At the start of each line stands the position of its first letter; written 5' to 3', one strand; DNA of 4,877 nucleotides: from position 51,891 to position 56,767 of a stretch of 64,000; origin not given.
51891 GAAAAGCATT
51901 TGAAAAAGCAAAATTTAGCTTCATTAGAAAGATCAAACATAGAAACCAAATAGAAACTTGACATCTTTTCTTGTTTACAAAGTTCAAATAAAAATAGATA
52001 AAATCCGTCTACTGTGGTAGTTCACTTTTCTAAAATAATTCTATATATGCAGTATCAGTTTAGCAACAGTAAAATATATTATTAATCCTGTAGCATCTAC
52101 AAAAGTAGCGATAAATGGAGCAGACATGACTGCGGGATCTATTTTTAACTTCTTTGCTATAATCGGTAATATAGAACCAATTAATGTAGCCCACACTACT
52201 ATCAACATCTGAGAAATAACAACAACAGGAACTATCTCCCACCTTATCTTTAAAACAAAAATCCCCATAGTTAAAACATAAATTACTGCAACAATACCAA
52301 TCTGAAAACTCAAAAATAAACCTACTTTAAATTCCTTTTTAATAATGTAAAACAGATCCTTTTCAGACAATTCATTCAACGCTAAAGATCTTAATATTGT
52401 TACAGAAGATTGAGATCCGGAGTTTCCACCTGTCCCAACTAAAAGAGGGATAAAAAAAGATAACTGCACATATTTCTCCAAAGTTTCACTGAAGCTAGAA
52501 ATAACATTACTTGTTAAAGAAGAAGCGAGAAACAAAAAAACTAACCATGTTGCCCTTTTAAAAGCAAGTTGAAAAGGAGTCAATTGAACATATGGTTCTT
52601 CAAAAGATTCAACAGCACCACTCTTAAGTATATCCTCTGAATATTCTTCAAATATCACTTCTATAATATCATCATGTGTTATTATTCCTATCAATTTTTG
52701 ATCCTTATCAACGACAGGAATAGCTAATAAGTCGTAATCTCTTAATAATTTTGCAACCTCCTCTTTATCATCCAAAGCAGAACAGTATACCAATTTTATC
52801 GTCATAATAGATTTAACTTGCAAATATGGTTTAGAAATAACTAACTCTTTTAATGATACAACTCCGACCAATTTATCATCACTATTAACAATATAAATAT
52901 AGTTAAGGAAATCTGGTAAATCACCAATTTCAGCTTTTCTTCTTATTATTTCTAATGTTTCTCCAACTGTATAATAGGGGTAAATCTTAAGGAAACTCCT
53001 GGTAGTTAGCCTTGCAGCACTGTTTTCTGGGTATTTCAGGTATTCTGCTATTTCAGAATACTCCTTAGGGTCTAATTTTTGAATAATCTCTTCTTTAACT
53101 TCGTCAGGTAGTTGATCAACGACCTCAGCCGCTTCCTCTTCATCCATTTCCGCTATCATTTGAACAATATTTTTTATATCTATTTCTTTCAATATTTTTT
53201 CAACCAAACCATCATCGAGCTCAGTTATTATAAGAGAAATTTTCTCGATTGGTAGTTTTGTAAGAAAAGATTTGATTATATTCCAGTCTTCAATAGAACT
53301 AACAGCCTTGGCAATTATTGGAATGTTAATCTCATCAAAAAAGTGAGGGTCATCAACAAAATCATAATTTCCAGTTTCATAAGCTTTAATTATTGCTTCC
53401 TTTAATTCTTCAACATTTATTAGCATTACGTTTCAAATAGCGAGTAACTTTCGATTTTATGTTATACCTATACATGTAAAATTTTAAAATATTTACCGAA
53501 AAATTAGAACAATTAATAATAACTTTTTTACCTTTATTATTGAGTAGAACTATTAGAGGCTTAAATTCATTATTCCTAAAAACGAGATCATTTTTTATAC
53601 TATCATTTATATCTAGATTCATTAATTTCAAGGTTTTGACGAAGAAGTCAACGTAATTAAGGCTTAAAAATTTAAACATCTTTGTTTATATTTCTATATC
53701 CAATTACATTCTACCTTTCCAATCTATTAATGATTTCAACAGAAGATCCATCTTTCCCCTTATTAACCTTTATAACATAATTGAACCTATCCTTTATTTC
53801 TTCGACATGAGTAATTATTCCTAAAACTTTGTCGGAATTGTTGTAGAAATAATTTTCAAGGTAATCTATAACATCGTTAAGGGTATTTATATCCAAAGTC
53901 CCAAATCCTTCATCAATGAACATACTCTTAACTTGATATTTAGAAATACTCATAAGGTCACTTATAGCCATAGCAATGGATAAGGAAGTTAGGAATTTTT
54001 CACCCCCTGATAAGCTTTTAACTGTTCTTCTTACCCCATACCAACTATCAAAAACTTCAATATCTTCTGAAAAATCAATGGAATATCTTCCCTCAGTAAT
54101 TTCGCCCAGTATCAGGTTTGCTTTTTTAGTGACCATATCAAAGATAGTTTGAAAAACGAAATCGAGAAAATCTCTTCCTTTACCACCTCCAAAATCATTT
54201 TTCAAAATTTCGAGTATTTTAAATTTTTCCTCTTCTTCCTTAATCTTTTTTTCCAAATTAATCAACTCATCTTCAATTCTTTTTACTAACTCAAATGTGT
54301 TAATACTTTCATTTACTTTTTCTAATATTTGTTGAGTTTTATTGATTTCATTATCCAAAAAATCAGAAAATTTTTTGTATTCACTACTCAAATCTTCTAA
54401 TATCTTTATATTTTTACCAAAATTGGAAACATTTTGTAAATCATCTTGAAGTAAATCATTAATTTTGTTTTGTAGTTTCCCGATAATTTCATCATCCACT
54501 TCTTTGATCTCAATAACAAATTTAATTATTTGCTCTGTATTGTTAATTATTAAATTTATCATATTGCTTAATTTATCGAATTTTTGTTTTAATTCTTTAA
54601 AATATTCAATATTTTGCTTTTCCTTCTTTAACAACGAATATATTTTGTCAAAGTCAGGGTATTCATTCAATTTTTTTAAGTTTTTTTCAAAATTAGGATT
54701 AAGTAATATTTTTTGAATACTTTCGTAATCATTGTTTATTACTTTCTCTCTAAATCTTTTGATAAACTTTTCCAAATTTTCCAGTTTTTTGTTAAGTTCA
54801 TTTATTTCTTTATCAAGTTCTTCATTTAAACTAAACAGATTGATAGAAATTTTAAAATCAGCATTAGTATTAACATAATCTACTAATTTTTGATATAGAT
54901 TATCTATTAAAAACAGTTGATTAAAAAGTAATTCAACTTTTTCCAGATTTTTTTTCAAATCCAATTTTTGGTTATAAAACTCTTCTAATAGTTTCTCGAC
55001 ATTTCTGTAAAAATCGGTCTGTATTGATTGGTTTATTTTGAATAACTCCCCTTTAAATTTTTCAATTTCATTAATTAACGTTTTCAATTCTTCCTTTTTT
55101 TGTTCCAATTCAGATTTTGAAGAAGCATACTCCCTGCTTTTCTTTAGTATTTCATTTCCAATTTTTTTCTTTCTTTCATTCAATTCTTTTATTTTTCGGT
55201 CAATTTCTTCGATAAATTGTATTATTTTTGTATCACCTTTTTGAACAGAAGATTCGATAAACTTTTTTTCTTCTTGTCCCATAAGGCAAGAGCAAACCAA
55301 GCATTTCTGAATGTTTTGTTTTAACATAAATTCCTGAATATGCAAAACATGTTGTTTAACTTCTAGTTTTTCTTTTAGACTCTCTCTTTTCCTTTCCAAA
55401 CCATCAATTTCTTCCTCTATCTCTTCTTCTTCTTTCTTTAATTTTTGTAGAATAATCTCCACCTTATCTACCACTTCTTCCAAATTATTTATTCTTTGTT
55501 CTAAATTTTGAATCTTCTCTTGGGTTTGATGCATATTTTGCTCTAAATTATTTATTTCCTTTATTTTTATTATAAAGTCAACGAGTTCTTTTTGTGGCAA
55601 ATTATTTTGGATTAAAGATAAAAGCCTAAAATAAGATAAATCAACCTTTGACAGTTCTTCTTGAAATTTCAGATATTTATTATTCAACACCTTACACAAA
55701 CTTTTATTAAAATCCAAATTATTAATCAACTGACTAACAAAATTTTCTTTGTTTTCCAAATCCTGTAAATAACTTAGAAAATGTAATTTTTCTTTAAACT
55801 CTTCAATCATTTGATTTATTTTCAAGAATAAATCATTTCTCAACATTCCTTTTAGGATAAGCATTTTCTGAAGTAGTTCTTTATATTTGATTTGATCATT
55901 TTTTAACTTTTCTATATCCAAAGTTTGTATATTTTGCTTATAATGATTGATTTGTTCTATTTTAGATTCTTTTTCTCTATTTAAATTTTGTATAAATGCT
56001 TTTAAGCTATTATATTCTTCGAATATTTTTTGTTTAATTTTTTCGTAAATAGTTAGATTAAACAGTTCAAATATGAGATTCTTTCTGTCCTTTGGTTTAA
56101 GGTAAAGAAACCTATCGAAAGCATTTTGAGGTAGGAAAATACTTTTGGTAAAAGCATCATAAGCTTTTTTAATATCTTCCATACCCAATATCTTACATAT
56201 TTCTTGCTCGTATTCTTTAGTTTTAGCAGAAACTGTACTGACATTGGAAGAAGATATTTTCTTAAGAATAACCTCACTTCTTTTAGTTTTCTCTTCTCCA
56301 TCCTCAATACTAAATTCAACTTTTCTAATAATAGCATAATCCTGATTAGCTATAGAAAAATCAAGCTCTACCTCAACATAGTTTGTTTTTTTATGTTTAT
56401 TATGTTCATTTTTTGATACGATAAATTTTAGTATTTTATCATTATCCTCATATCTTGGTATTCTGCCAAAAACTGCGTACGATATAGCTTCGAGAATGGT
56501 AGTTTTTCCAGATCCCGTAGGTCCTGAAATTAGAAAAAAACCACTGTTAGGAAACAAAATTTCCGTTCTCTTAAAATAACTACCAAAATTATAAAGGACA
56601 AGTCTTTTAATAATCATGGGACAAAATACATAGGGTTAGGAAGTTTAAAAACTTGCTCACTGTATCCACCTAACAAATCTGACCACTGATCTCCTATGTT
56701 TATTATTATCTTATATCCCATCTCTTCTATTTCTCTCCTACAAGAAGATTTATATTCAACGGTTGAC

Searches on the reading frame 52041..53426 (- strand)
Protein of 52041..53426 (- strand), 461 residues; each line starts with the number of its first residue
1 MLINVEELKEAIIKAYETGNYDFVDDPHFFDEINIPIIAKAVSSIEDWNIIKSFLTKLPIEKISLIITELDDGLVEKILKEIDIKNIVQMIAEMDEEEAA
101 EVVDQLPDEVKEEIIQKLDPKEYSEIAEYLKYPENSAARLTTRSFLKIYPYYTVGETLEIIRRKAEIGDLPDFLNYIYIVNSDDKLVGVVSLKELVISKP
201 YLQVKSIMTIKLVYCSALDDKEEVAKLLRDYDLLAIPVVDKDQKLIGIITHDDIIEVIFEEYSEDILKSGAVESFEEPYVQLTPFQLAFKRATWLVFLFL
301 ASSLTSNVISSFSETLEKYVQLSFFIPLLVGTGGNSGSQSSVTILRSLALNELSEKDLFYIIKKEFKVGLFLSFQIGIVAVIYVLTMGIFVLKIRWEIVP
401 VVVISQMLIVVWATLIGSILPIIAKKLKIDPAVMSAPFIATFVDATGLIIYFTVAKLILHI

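Call 3: search_protein_families(library=pfam, proteins=[window:52041-53426:-], max_evalue=0.01)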
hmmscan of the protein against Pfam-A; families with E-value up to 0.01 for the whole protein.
window:52041-53426:- (461 aa): 4 families
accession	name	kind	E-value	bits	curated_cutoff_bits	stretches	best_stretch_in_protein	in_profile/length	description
PF01769.21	MgtE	-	1.1e-31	110.1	27.6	1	326-454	1-125/125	Divalent cation transporter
PF00571.33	CBS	-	4.2e-19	69.1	24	2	204-259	1-56/57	CBS domain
PF03448.22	MgtE_N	-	1.4e-15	58.1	25.9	1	41-135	9-102/102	MgtE intracellular N domain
PF00646.38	F-box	-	0.0019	18.5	20.5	0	105-123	3-21/43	F-box domain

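Call 55: search_protein_families(library=padloc, proteins=[window:52041-53426:-], max_evalue=0.001)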
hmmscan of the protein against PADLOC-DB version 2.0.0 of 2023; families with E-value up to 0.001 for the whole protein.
window:52041-53426:- (461 aa): 0 families

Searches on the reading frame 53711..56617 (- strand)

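Call 55: search_protein_families(library=padloc, proteins=[window:53711-56617:-], max_evalue=0.001)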
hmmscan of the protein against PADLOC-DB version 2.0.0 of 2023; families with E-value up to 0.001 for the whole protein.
window:53711-56617:- (968 aa): 22 families
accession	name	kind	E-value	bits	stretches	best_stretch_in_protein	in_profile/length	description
PDLC03859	LmuB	-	3e-32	110.6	2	1-496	3-481/611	-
PDLC04135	mad3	-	1.3e-24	85.5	2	3-395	2-235/374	mads_3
PDLC03865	LmuB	-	3.9e-16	56.5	1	1-807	1-830/1007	-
PDLC02747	PbeC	-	9.7e-14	49.1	1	3-112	3-109/632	PbeC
PDLC02741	PbeC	-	1.3e-12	45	1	1-138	1-139/644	PbeC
PDLC02668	DndD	-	1.3e-11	42.3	1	1-102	1-108/659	DndD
PDLC02740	PbeC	-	3.1e-10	37.5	1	1-111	1-119/648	PbeC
PDLC02756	PbeC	-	3.2e-10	37.6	1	1-95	1-108/643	PbeC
PDLC02714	PbeC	-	8.1e-10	36.1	1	1-144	1-144/651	PbeC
PDLC02730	PbeC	-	4.2e-09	33.7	1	1-150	1-156/651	PbeC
PDLC02731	PbeC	-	3.3e-08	30.8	1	1-109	1-120/645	PbeC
PDLC02667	DndD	-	4.1e-08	30.5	1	1-99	1-114/657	DndD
PDLC02722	PbeC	-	2e-07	28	1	1-121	1-120/643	PbeC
PDLC02739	PbeC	-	4.8e-07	26.8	1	27-133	30-135/644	PbeC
PDLC00519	JetC1|JetC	-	4.9e-07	26.4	1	3-51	4-49/1097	DUF3584 domain; MukB-like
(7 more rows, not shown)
